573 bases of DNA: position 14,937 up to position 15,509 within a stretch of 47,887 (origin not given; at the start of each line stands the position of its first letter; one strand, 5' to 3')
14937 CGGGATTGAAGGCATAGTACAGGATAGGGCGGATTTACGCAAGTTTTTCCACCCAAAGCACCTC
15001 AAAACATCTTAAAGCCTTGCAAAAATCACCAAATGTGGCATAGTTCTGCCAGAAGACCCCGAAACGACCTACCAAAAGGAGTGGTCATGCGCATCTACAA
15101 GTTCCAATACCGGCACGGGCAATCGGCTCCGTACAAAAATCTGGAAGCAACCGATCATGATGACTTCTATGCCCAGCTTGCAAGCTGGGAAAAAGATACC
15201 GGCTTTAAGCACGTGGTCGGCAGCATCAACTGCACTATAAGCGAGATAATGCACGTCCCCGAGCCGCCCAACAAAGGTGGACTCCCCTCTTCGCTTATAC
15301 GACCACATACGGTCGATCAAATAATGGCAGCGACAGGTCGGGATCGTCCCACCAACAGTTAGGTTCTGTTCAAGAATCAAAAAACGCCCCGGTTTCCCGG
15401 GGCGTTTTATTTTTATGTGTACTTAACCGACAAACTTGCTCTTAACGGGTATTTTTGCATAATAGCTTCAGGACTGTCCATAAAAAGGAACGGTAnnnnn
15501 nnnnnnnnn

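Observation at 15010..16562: Tandem array of four paralogous, individually transcribed small genes lies antisense between rplB and rpsS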

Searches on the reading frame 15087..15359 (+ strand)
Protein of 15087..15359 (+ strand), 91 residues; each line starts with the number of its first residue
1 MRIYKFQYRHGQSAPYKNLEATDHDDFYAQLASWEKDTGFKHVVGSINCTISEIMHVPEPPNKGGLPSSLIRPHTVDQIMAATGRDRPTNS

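Call 11: search_protein_families(library=pfam, proteins=[window:15087-15359:+], max_evalue=10)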
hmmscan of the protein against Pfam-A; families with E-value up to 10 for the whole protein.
window:15087-15359:+ (91 aa): 0 families

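Call 12: search_protein_families(library=phrogs, proteins=[window:15087-15359:+], max_evalue=10)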
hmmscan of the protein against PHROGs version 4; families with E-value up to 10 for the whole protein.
window:15087-15359:+ (91 aa): 1 family
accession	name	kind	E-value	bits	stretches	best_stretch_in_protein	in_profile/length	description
phrog_870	-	unknown function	0.36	12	1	2-30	139-167/176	-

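Call 13: search_protein_families(library=ncbifam, proteins=[window:15087-15359:+], max_evalue=10)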
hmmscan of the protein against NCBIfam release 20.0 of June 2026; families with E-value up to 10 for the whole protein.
window:15087-15359:+ (91 aa): 0 families

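Call 14: search_protein_families(library=padloc, proteins=[window:15087-15359:+], max_evalue=10)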
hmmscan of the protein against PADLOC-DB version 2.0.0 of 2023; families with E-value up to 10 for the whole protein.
window:15087-15359:+ (91 aa): 0 families

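Call 16: find_homologous_proteins(query=A1, max_evalue=0.01)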
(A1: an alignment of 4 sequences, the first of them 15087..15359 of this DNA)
Query A1 (4 sequences) (91 aa, profile of the alignment): 5 proteins with E <= 0.01 among 111 candidates.
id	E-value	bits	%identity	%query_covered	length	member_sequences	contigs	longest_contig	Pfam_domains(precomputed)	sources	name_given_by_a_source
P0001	1.4e-28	117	100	100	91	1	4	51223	-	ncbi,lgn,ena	-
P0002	4.9e-27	112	21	53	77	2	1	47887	-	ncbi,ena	-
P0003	3.1e-22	97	27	78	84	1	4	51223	-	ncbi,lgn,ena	-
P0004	3.5e-22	96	26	21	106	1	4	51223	-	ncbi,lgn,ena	-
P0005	7.3e-13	67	67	7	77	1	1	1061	-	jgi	jgi:hypothetical protein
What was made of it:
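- Tried and rejected: The word-indexed protein search missed nearly the whole family, returning only the four proteins themselves plus P0005 (call 16).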

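Call 19: find_encoding_contigs(protein=P0005, flank=10000)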
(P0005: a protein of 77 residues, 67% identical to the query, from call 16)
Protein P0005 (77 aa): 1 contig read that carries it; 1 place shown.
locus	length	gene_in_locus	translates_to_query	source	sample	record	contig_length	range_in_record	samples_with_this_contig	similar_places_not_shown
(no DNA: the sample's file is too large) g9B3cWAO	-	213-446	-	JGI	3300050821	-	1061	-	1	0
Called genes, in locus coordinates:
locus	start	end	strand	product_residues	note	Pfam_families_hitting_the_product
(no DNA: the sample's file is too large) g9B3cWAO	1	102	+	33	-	?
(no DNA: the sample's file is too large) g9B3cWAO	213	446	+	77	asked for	-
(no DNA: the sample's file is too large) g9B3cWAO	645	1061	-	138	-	?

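Call 27: search_protein_representatives(alignment_id=A2)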
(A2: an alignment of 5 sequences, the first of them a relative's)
Query: 5 sequences, 79 profile positions. Proteins with E-value up to 0.001 (for the whole library): 57; up to 1e-10: 11; up to 1e-30: 1. The best 57 are listed.
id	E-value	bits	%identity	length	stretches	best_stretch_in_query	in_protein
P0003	8.8e-32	125.5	-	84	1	1-79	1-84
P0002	1.4e-30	121.6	-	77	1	1-76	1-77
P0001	1.5e-22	95.9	-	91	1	1-79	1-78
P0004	9.2e-17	77.3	-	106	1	4-78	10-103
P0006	2.7e-15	72.6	-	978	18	17-45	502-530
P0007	1.2e-14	70.5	-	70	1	1-62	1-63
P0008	1.0e-11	61.1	-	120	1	1-62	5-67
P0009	1.5e-11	60.6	-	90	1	3-64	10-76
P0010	3.7e-11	59.4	-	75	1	1-62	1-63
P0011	6.5e-11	58.6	-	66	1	1-62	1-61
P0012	6.6e-11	58.6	-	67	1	1-62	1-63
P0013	3.0e-10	56.4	-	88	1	1-78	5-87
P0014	5.3e-10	55.7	-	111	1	1-62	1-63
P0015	1.2e-09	54.5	-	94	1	1-65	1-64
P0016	2.3e-09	53.6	-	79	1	1-64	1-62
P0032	2.7e-06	43.8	-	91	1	1-62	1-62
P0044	3.5e-05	40.2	-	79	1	1-64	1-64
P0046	5.1e-05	39.7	-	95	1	3-69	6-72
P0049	9.1e-05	38.9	-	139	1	1-46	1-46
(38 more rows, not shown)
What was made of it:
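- About 50 are 57-178 aa proteins matching profile positions 1-62 (call 27).
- Tried and rejected: The exhaustive search was needed (call 27).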

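Call 31: find_homologous_proteins(query=A3, max_evalue=0.001)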
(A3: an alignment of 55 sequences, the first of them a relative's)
Query A3 (55 sequences) (84 aa, profile of the alignment): 21 proteins with E <= 0.001 among 2698 candidates.
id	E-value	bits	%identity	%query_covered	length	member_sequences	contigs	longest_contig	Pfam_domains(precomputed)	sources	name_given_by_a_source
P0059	2.6e-20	90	28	98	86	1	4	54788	-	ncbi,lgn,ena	-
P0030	8.4e-20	89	25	74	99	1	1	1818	-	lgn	-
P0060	1.4e-19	88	31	79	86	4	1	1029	-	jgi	-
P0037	2.2e-19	87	30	79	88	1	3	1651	-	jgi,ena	-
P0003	2.7e-19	87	100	100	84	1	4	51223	-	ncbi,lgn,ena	-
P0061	5.1e-19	86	29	89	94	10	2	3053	-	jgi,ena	-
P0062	6.6e-19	86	31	85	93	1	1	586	-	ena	-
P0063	6.8e-19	86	31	79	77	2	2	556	-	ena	-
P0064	9.5e-19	85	28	100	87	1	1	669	-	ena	-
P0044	3.8e-18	83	29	80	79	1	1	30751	-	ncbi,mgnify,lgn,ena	mgnify:CR=1 FL=1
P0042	3.8e-18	83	32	80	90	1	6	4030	-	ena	-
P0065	8.6e-18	82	30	79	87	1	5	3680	-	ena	-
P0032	6.2e-17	80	25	80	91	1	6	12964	-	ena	-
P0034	8.9e-17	79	-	-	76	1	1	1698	-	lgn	-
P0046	1.3e-15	75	-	-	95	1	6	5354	-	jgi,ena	-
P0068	3.8e-14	71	-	-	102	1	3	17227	-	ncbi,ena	-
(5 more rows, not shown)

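Call 32: search_protein_families(library=pfam, alignment_id=A3, max_evalue=0.1)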
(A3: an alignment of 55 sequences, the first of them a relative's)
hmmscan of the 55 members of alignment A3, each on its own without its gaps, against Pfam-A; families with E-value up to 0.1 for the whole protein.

A. member 1, P0003 (84 aa): 0 families

B. families by the number of members that match (of 55 scanned): 8 families
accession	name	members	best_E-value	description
PF14491.11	DUF4435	1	0.022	Protein of unknown function (DUF4435)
PF13567.11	DUF4131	1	0.023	Domain of unknown function (DUF4131)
PF10899.13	AbiGi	1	0.042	Putative abortive phage resistance protein AbiGi, antitoxin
PF15585.11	Imm7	1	0.051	Immunity protein 7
PF12103.14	Lipl32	1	0.082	Surface lipoprotein of Spirochaetales order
PF01700.22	Orbi_VP3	1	0.082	Orbivirus VP3 (T2) protein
PF00723.27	Glyco_hydro_15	1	0.083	Glycosyl hydrolases family 15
PF23282.1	WHD_ROQ1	1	0.092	Disease resistance protein Roq1-like, winged-helix domain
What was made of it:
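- On HicB / UPF0150: None of the 55 family members hits at E <= 0.1 (call 32).
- On Polymorphic toxin systems (CDI, Rhs): No toxin or immunity family is detected (calls 11-14, 32).
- Closest known: Polymorphic toxin loci. Different: No toxin domain is detected (calls 11-14, 32).
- Tried and rejected: Pfam on all 55 family members: only chance hits (call 32).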

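Call 33: find_encoding_contigs(protein=P0059, flank=8000, max_places=3)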
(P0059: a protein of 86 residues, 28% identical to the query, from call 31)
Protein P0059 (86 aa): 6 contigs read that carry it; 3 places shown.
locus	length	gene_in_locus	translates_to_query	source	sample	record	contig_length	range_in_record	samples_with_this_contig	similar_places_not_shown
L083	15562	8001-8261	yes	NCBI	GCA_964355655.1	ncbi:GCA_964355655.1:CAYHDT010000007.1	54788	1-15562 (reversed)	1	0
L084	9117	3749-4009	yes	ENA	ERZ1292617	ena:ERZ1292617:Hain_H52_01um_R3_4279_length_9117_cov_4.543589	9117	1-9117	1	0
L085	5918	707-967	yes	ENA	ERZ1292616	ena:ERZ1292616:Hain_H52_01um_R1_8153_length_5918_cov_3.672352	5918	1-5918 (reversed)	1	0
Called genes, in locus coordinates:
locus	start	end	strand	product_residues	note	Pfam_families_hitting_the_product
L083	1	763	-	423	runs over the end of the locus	PF00344:SecY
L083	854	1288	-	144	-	PF00828:Ribosomal_L27A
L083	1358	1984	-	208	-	PF00333:Ribosomal_S5, PF03719:Ribosomal_S5_C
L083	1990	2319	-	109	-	PF00861:Ribosomal_L18p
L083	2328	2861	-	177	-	PF00347:Ribosomal_L6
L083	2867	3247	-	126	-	PF00410:Ribosomal_S8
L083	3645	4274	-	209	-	-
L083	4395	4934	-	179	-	PF00281:Ribosomal_L5, PF00673:Ribosomal_L5_C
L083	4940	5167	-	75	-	PF00467:KOW, PF17136:ribosomal_L24 (weak)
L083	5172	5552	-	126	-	PF00238:Ribosomal_L14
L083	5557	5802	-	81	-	PF00366:Ribosomal_S17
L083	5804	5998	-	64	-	PF00831:Ribosomal_L29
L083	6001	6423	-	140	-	PF00252:Ribosomal_L16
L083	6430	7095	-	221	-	PF07650:KH_2, PF00189:Ribosomal_S3_C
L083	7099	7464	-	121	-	PF00237:Ribosomal_L22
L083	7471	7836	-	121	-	PF00203:Ribosomal_S19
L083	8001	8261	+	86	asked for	-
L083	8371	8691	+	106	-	-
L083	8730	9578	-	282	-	PF00181:Ribosomal_L2_N, PF03947:Ribosomal_L2_C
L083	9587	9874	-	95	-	PF00276:Ribosomal_L23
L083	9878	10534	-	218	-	PF00573:Ribosomal_L4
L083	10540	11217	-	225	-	PF00297:Ribosomal_L3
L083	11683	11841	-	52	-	-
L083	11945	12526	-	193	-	PF20803:PaaX_M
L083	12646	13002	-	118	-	-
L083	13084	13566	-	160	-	-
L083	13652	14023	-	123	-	PF00338:Ribosomal_S10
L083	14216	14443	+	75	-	-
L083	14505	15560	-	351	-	?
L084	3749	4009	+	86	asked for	-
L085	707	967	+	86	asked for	-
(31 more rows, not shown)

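Call 34: find_encoding_contigs(protein=P0044, flank=8000, max_places=3)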
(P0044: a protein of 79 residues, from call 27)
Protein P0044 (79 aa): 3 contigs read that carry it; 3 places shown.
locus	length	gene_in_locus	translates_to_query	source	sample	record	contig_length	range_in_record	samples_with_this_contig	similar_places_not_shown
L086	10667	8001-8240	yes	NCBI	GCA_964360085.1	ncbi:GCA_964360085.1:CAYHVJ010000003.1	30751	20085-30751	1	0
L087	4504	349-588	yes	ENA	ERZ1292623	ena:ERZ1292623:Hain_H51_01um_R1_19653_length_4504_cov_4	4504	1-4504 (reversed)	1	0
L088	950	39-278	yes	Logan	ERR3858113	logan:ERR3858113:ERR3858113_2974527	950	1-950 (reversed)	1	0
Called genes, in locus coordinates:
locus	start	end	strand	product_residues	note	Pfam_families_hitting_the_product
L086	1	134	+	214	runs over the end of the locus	-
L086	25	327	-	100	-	PF00861:Ribosomal_L18p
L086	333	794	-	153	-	PF00347:Ribosomal_L6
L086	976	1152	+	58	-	-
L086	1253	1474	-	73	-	PF01402:RHH_1 (weak)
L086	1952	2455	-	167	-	-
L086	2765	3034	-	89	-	-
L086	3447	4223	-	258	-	-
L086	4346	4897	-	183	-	PF00281:Ribosomal_L5, PF00673:Ribosomal_L5_C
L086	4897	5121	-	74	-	PF00467:KOW, PF17136:ribosomal_L24 (weak)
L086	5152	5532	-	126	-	PF00238:Ribosomal_L14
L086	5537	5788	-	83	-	PF00366:Ribosomal_S17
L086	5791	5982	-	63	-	PF00831:Ribosomal_L29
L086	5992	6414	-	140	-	PF00252:Ribosomal_L16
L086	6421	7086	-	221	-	PF07650:KH_2, PF00189:Ribosomal_S3_C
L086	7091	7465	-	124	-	PF00237:Ribosomal_L22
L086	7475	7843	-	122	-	PF00203:Ribosomal_S19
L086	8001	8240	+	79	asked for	-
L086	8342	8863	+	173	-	-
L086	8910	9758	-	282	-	PF00181:Ribosomal_L2_N, PF03947:Ribosomal_L2_C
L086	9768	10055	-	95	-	PF00276:Ribosomal_L23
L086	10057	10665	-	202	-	?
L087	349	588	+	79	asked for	-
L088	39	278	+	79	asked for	-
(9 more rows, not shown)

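Call 35: find_encoding_contigs(protein=P0068, flank=8000, max_places=3)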
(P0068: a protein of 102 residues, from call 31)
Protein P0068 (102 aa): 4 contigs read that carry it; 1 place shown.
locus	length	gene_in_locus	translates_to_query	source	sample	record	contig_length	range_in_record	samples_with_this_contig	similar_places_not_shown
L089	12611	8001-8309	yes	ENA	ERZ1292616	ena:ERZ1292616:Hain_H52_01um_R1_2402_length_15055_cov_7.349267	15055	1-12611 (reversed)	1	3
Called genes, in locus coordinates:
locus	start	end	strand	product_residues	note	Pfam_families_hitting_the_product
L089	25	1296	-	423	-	PF00344:SecY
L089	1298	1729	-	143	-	PF00828:Ribosomal_L27A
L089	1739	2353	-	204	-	PF00333:Ribosomal_S5, PF03719:Ribosomal_S5_C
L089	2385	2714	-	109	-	PF00861:Ribosomal_L18p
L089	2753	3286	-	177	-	PF00347:Ribosomal_L6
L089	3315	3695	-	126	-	PF00410:Ribosomal_S8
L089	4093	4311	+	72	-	-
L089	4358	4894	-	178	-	PF00281:Ribosomal_L5, PF00673:Ribosomal_L5_C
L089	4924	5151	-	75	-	PF00467:KOW, PF17136:ribosomal_L24 (weak)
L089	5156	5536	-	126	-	PF00238:Ribosomal_L14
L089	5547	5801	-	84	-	PF00366:Ribosomal_S17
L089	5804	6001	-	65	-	PF00831:Ribosomal_L29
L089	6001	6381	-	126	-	PF00252:Ribosomal_L16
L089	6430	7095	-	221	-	PF07650:KH_2, PF00189:Ribosomal_S3_C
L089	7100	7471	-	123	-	PF00237:Ribosomal_L22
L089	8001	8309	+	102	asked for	-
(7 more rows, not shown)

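Call 36: find_encoding_contigs(protein=P0032, flank=8000, max_places=3)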
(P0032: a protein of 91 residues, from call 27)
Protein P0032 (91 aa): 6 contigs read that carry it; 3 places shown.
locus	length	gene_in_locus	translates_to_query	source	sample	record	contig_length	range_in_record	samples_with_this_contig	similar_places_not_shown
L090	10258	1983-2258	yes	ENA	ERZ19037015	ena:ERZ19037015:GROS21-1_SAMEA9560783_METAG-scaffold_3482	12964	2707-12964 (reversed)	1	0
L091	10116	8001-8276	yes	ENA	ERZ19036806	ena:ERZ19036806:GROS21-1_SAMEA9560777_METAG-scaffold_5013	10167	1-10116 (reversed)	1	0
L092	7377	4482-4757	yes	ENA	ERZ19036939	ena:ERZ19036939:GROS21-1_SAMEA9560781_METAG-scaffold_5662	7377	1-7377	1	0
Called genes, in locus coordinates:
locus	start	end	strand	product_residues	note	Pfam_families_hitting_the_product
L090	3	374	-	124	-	?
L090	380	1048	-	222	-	PF07650:KH_2, PF00189:Ribosomal_S3_C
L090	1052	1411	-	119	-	PF00237:Ribosomal_L22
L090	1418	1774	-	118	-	PF00203:Ribosomal_S19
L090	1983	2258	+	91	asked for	-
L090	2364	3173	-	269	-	PF00181:Ribosomal_L2_N, PF03947:Ribosomal_L2_C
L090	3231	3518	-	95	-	PF00276:Ribosomal_L23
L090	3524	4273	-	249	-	PF00573:Ribosomal_L4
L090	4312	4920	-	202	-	PF00297:Ribosomal_L3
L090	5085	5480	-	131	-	PF00338:Ribosomal_S10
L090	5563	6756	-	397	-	PF00009:GTP_EFTU, PF03144:GTP_EFTU_D2, PF03143:GTP_EFTU_D3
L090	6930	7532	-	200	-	-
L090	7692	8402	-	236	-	-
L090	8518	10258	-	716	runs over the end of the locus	PF00009:GTP_EFTU, PF03144:GTP_EFTU_D2, PF22042:EF-G_D2, PF14492:EFG_III, PF16658:RF3_C (weak), PF03764:EFG_IV, PF00679:EFG_C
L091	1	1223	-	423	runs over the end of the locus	PF00344:SecY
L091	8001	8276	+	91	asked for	-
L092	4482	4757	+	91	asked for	-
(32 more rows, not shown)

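Call 37: predict_structure(alignment_id=A2)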
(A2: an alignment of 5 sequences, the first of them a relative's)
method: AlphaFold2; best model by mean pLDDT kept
length: 84 residues; sequences in the alignment: 5
mean_pLDDT: 73.8   pTM: 0.58
mean pLDDT of the five models: 73.8, 69.6, 68.3, 68.2, 55.1
residues with pLDDT >= 90: 9; 70-90: 46; 50-70: 13; < 50: 16
segments of 3 or more residues with pLDDT < 50: 69-84
pLDDT, mean of each block of 10 residues (from residue 1): 85 70 89 87 75 87 67 43 41
secondary structure, 60 per line:
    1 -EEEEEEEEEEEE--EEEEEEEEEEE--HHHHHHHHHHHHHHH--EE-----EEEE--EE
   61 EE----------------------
elements in order: E2-13 E16-26 H29-43 E53-56 E59-62

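Call 43: fold_search(model_id=the predicted structure, library=pdb)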
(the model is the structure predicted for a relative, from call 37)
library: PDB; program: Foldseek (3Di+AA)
matches with E <= 10: 422; with E <= 0.001: 0
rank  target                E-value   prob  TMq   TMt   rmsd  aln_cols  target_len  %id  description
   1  6skf_BT               1.9e-01  0.18  0.25  0.27   9.2        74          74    7  Cryo-EM Structure of T. kodakarensis 70S ribosome (released 2020-07-29)
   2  7qoh_h                4.4e-01  0.23  0.31  0.34   9.0        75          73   17  Unique vertex of the phicrAss001 virion with C5 symmetry imposed (released 2023-03-29)
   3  6wvk_E                4.6e-01  0.44  0.35  0.41   6.6        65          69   14  Cryo-EM structure of Bacillus subtilis RNA Polymerase in complex with HelD (released 2020-11-18)
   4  8to5_c                5.6e-01  0.75  0.40  0.44   5.1        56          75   11  Central rod disk in C1 symmetry of high-resolution phycobilisome quenched by OCP (local refinement) (released 2024-04-17)
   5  9e6q_AR               5.6e-01  0.28  0.36  0.39  12.8        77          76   18  Cryo-EM structure of the Pyrobaculum calidifontis 50S ribosomal subunit in complex with Dri (released 2024-11-20)
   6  9znf_AO               6.3e-01  0.47  0.37  0.51   4.8        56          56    9  Cryo-EM structure of the Methanosarcina acetivorans 70S ribosome in complex with SriA and SriB (released 2026-01-28)
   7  4njc_A                6.3e-01  0.25  0.32  0.41   6.2        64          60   12  RNA Polymerase interacting protein YkzG from Geobacillus stearothermophilus (released 2014-08-20)
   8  4lk0_M                7.6e-01  0.54  0.41  0.60   5.8        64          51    9  Crystal Structure Analysis of the E.coli holoenzyme/T7 Gp2 complex (released 2013-11-13)
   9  2jxt_MODEL_1_A        8.1e-01  0.23  0.34  0.33   8.7        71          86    8  Solution structure of 50S ribosomal protein LX from Methanobacterium thermoautotrophicum. Northeast Structural (released 2007-12-11)
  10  4v6i_BS               1.0e+00  0.28  0.38  0.22   7.1        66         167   12  Localization of the small subunit ribosomal proteins into a 6.1 A cryo-EM map of Saccharomyces cerevisiae translating (released 2014-07-09)
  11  5lzs_S                1.1e+00  0.21  0.40  0.22  12.1        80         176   10  Structure of the mammalian ribosomal elongation complex with aminoacyl-tRNA, eEF1A, and didemnin B (released 2016-11-30)
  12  7qoh_g                1.1e+00  0.12  0.30  0.31   6.6        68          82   13  Unique vertex of the phicrAss001 virion with C5 symmetry imposed (released 2023-03-29)
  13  9wg7_Y1               1.4e+00  0.30  0.36  0.49   5.8        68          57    4  The structure of phycobilisome with a bicylindrical core from the cyanobacterium Synechococcus elongatus PCC 7942 (released 2026-04-01)
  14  4adx_G                1.4e+00  0.20  0.34  0.36   6.9        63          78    6  The Cryo-EM Structure of the Archaeal 50S Ribosomal Subunit in Complex with Initiation Factor 6 (released 2012-02-08)
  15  7ckq_H                1.5e+00  0.12  0.31  0.40   9.5        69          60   16  The cryo-EM structure of B. subtilis BmrR transcription activation complex (released 2020-12-16)
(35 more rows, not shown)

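Call 44: predict_structure(alignment_id=A3)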
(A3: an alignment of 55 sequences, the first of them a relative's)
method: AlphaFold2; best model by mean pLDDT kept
length: 84 residues; sequences in the alignment: 55
mean_pLDDT: 83.9   pTM: 0.66
mean pLDDT of the five models: 83.9, 82.6, 81.0, 80.3, 79.4
residues with pLDDT >= 90: 53; 70-90: 13; 50-70: 12; < 50: 6
segments of 3 or more residues with pLDDT < 50: 75-77
pLDDT, mean of each block of 10 residues (from residue 1): 94 84 96 95 92 96 76 50 53
secondary structure, 60 per line:
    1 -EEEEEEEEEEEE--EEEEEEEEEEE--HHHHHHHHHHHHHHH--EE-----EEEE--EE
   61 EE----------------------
elements in order: E2-13 E16-26 H29-43 E53-56 E59-62
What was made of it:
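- The AlphaFold2 model from 55 sequences has mean pLDDT 83.9, with most of the core above 90 (call 44). A 60-residue domain predicted to fold confidently (call 44) is unusual for a leader.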

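Call 48: find_encoding_contigs(protein=P0014, flank=6000, max_places=3)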
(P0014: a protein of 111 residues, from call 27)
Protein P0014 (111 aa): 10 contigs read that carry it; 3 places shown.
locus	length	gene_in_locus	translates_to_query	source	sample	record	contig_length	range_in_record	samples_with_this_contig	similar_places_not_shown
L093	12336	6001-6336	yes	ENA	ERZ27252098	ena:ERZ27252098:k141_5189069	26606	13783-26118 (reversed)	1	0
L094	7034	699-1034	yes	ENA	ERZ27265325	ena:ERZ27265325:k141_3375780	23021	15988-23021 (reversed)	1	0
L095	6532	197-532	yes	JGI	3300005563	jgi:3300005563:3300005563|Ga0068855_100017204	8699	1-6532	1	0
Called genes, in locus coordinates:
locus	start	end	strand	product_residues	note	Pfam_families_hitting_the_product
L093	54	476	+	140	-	-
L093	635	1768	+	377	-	PF26209:Phage_phiTE_241_C, PF13385:Laminin_G_3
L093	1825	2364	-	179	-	PF00281:Ribosomal_L5, PF00673:Ribosomal_L5_C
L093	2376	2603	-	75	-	PF00467:KOW (faint), PF17136:ribosomal_L24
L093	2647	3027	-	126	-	PF00238:Ribosomal_L14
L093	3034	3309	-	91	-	PF00366:Ribosomal_S17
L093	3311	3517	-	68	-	PF00831:Ribosomal_L29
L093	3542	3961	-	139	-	PF00252:Ribosomal_L16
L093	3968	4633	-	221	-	PF07650:KH_2, PF00189:Ribosomal_S3_C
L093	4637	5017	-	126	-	PF00237:Ribosomal_L22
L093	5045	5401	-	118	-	PF00203:Ribosomal_S19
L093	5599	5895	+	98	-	-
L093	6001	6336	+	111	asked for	-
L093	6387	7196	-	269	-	PF00181:Ribosomal_L2_N, PF03947:Ribosomal_L2_C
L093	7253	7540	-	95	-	PF00276:Ribosomal_L23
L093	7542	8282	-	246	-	PF00573:Ribosomal_L4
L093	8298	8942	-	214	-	PF00297:Ribosomal_L3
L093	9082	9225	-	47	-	-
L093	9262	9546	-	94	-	-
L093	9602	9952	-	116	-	-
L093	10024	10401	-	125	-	PF00338:Ribosomal_S10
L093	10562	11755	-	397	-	PF00009:GTP_EFTU, PF03144:GTP_EFTU_D2, PF03143:GTP_EFTU_D3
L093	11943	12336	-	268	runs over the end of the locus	PF01471:PG_binding_1 (weak)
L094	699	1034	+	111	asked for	-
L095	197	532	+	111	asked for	-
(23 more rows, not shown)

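Call 49: find_encoding_contigs(protein=P0046, flank=6000, max_places=3)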
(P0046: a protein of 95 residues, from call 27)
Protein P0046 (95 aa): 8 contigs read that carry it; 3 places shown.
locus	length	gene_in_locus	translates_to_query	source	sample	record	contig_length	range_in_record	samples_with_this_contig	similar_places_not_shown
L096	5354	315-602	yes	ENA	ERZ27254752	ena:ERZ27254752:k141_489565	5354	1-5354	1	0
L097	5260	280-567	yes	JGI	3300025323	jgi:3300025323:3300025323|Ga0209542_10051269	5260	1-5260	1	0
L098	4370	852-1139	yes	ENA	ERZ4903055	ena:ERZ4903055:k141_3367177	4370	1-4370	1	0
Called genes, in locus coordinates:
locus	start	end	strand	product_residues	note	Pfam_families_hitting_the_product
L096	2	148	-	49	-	?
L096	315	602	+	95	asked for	-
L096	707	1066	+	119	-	-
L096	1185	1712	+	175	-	-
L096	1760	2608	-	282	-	PF00181:Ribosomal_L2_N, PF03947:Ribosomal_L2_C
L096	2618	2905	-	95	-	PF00276:Ribosomal_L23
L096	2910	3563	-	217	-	PF00573:Ribosomal_L4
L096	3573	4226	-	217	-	PF00297:Ribosomal_L3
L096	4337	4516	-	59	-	-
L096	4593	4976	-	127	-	PF00338:Ribosomal_S10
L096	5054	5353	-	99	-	?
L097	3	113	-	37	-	?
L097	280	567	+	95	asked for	-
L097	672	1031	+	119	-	-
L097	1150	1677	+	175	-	-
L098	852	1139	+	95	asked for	-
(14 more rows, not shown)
